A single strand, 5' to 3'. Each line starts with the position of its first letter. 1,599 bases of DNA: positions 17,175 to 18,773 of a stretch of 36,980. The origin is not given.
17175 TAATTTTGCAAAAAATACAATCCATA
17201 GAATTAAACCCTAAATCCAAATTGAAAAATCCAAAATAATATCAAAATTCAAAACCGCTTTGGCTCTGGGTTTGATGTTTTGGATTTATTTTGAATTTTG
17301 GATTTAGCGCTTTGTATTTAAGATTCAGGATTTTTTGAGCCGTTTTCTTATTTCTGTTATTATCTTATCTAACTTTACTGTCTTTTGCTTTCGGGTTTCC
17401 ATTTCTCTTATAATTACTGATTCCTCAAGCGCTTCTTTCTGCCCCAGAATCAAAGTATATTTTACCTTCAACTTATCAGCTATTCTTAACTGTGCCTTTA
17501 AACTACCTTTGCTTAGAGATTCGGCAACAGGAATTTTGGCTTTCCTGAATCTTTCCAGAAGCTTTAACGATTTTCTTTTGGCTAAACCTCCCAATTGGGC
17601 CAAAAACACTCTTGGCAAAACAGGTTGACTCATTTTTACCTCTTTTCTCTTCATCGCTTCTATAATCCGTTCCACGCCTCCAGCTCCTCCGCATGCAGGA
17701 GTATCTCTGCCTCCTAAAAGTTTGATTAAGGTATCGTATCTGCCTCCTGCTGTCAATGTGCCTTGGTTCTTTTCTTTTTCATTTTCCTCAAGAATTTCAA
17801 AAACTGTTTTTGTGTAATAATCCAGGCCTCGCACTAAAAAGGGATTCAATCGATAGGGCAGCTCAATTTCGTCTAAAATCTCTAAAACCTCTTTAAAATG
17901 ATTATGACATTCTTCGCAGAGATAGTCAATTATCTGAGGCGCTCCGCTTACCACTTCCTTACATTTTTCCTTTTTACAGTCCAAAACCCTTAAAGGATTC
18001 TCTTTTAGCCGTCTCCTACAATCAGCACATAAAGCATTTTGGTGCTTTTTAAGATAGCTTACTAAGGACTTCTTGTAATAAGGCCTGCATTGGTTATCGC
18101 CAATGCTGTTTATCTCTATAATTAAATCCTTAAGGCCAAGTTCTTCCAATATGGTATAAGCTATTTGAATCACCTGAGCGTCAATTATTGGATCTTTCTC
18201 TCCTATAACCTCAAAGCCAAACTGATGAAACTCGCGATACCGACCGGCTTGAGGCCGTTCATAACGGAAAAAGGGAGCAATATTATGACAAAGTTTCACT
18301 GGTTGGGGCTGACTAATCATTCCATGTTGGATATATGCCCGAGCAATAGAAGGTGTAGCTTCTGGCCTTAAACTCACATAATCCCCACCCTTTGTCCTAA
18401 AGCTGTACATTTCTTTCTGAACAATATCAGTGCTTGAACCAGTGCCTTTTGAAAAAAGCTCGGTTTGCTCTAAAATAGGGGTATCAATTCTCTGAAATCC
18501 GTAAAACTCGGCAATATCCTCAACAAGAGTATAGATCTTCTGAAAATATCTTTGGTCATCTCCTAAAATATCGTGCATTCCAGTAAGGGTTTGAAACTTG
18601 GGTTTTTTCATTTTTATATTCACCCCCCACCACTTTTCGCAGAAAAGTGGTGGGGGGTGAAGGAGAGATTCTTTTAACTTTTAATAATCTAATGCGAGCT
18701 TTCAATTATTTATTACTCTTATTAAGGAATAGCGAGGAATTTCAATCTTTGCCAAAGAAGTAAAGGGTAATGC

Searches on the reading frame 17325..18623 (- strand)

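Call 64: search_protein_families(library=pfam, proteins=[window:17325-18623:-], max_evalue=0.001)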
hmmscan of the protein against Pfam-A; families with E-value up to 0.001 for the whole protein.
window:17325-18623:- (432 aa): 3 families
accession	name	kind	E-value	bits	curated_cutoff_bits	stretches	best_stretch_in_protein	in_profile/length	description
PF13393.11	tRNA-synt_His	-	7e-42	144.2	25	1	15-319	1-307/308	Histidyl-tRNA synthetase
PF00587.30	tRNA-synt_2b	-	7.9e-13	49.3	29.3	1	73-288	1-132/179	tRNA synthetase class II core domain (G, H, P, S and T)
PF03129.25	HGTP_anticodon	-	9.7e-13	48.5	21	1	350-428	16-94/94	Anticodon binding domain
